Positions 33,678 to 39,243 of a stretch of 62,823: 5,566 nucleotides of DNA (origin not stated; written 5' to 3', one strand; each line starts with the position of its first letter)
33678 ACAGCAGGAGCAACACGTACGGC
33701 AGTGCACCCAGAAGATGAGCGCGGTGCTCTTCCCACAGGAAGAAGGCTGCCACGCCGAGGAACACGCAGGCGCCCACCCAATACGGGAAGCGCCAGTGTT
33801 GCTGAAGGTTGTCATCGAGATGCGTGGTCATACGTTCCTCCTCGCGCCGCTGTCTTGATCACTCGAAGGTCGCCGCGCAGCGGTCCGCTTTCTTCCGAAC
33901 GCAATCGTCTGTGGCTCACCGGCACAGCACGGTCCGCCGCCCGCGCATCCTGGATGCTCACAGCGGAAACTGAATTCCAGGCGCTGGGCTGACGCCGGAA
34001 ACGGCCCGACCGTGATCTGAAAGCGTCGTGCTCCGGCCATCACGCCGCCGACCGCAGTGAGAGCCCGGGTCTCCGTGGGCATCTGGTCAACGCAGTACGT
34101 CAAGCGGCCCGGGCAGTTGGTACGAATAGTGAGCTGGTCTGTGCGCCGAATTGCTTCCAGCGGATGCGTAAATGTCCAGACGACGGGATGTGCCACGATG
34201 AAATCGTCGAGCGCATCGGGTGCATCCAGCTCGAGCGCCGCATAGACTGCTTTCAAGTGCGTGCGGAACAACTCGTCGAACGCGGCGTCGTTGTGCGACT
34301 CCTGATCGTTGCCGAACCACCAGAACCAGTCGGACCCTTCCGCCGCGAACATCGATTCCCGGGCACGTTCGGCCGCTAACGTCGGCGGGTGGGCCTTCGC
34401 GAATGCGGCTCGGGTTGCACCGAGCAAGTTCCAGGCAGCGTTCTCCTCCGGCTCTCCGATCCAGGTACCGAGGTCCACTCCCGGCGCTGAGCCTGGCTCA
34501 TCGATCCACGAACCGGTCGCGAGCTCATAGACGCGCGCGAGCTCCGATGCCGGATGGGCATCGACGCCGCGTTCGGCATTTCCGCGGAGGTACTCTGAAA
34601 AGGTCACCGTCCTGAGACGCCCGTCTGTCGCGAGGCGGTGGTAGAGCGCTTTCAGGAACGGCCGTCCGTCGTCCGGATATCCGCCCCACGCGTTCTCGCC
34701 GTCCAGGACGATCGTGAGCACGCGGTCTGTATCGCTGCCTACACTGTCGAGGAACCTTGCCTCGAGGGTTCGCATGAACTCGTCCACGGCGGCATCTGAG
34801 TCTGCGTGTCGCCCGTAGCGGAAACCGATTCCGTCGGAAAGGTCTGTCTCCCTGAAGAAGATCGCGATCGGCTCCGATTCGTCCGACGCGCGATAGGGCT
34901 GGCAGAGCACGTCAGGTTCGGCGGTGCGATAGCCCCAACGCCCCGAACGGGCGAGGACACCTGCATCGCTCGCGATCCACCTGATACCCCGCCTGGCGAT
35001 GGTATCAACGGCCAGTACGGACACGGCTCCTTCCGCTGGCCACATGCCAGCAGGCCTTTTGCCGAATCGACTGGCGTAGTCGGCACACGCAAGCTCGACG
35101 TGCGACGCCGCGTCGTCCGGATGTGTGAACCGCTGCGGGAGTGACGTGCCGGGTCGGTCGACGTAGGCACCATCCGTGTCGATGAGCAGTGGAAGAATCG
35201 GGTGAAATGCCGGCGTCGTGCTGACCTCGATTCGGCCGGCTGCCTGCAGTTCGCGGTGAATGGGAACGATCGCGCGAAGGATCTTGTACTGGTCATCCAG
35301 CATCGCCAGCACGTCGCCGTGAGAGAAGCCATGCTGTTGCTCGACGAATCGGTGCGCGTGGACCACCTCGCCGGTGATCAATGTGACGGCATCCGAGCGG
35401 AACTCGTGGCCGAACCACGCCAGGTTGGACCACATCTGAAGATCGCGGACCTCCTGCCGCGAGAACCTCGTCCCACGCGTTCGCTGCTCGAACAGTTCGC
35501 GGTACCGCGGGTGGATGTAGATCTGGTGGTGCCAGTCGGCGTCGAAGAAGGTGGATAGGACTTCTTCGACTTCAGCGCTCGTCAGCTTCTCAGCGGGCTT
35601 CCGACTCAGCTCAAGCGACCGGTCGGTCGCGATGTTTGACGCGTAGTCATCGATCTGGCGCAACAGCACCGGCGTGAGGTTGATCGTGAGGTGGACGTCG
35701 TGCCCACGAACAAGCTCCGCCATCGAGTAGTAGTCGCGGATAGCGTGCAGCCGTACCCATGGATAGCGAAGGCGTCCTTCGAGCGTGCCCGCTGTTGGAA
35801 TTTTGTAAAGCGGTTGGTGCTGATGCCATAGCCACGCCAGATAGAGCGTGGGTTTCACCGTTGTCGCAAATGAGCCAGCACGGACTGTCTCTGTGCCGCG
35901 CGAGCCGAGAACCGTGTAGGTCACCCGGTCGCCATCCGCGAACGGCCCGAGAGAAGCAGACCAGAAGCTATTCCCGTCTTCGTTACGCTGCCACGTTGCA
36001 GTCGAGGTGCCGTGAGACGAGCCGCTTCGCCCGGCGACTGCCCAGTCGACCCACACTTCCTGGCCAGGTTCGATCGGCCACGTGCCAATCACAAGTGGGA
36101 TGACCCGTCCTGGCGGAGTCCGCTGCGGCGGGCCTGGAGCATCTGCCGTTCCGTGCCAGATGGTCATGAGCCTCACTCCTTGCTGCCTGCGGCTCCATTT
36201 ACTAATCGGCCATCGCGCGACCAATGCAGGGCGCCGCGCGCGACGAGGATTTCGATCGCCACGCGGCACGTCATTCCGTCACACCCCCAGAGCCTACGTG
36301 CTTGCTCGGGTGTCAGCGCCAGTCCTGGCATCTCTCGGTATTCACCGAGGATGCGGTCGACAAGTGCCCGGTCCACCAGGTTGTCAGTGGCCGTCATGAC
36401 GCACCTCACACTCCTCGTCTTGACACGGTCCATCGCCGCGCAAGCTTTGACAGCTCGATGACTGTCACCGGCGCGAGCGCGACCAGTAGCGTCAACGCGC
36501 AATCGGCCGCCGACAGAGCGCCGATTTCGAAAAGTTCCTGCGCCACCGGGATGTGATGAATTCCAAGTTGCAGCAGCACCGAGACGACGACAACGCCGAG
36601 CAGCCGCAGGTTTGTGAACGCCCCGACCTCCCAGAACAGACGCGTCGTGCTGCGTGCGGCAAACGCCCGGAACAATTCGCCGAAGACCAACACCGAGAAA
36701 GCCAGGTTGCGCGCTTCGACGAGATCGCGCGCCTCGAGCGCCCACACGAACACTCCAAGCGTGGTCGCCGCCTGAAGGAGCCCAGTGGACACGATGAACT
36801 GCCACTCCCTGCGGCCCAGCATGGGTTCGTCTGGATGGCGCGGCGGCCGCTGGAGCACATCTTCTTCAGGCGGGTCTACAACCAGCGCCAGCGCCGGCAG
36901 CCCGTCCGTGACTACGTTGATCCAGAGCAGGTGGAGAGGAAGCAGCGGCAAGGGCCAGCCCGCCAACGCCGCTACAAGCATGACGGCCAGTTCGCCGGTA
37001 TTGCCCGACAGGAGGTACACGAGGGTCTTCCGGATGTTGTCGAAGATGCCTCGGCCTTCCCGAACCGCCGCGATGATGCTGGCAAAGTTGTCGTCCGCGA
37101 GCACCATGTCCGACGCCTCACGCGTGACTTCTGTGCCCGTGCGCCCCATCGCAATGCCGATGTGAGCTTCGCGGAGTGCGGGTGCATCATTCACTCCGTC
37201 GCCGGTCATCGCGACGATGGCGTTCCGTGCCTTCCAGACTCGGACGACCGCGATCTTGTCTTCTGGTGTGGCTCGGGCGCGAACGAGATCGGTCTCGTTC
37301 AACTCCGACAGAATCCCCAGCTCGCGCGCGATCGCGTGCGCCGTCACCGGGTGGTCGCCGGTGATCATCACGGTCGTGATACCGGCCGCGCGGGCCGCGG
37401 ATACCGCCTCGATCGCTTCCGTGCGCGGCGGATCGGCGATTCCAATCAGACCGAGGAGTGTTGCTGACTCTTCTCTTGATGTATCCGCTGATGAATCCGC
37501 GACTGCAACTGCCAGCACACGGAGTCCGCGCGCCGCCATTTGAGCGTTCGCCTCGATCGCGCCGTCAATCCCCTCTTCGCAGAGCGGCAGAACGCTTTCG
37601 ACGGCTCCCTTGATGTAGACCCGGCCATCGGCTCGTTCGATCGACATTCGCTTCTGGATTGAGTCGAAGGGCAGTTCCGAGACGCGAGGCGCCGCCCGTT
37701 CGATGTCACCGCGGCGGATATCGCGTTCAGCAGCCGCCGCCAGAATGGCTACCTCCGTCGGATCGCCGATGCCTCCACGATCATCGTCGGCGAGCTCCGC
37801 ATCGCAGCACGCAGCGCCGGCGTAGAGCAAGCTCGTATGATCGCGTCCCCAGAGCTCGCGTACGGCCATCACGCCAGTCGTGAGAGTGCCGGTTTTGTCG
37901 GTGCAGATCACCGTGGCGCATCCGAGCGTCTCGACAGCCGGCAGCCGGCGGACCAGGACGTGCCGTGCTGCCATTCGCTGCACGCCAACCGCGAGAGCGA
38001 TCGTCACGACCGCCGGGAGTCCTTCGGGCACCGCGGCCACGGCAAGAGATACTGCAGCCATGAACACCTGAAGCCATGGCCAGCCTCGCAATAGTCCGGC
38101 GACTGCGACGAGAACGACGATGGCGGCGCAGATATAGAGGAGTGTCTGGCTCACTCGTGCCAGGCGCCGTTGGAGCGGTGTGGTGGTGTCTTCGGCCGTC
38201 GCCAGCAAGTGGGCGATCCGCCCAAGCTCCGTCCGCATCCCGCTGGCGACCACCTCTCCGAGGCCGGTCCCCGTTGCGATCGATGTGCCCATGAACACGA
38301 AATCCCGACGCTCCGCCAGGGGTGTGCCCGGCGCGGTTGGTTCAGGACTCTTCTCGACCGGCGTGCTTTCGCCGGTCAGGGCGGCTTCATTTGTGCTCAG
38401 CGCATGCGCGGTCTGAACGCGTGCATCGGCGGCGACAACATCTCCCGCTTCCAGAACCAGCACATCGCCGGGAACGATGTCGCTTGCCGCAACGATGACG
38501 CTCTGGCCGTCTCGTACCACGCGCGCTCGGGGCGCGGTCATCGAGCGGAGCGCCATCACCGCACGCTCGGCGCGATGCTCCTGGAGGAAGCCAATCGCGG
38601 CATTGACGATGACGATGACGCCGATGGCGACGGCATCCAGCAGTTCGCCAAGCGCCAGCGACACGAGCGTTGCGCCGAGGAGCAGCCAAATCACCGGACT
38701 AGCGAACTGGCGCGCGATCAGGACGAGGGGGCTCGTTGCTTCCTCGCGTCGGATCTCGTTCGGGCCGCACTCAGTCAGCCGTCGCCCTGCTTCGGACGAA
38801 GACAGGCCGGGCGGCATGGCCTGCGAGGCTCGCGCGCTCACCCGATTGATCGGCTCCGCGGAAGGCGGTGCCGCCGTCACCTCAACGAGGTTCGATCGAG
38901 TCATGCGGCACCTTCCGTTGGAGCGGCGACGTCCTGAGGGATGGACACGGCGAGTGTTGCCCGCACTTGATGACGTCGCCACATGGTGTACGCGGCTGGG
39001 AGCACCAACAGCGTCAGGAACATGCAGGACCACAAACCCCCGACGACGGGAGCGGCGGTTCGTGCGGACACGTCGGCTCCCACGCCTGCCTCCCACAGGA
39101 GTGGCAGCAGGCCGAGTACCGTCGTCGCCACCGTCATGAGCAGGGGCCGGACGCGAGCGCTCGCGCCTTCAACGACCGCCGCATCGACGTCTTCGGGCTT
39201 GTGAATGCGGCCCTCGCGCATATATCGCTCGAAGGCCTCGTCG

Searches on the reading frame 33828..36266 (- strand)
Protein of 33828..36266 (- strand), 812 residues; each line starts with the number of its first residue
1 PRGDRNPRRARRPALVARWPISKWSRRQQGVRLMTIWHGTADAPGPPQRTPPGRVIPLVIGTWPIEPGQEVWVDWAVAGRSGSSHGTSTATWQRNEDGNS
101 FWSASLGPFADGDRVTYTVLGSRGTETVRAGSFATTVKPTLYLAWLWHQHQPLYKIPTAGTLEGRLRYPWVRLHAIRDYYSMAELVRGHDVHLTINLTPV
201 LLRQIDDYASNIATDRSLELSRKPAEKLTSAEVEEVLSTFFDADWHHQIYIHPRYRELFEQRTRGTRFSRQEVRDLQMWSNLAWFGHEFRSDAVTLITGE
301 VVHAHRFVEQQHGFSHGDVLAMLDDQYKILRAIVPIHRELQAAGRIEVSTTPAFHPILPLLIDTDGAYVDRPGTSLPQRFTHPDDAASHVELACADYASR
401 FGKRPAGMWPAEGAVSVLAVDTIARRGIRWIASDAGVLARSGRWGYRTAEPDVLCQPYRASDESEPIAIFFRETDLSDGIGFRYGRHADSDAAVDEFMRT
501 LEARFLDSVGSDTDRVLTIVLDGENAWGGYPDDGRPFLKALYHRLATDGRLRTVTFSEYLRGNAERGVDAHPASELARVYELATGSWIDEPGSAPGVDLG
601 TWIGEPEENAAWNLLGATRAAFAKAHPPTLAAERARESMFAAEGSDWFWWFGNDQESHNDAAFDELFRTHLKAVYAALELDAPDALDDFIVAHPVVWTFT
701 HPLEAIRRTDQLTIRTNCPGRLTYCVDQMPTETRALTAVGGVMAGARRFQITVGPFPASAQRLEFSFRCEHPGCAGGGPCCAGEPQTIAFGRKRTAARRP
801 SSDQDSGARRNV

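Call 110: search_protein_families(library=pfam, proteins=[window:33828-36266:-], max_evalue=0.00001)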
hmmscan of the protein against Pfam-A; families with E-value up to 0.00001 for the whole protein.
window:33828-36266:- (812 aa): 1 family
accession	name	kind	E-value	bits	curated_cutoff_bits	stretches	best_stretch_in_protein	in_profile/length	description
PF03065.20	Glyco_hydro_57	-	3.9e-49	168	21.2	1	146-567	3-286/291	Glycosyl hydrolase family 57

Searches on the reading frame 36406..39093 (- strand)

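Call 110: search_protein_families(library=pfam, proteins=[window:36406-39093:-], max_evalue=0.00001)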
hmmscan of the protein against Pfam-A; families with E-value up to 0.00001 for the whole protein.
window:36406-39093:- (895 aa): 6 families
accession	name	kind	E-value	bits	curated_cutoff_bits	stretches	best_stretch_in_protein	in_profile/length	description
PF00122.25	E1-E2_ATPase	-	1.9e-50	171.3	28.1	1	184-376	1-180/181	E1-E2 ATPase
PF00689.26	Cation_ATPase_C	-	1.3e-47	162.2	27.3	1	714-884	1-174/175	Cation transporting ATPase, C-terminus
PF00702.32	Hydrolase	-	1.6e-23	84.5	26.4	1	395-644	3-191/191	haloacid dehalogenase-like hydrolase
PF00690.31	Cation_ATPase_N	-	8.3e-14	51.4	20.4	1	80-145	4-69/69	Cation transporter/ATPase, N-terminus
PF13246.12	Cation_ATPase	-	1.1e-12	48.3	21.7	1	428-506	2-89/91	Cation transport ATPase (P-type)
PF12710.13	HAD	-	4.6e-06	27.6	27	0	552-641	85-189/189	haloacid dehalogenase-like hydrolase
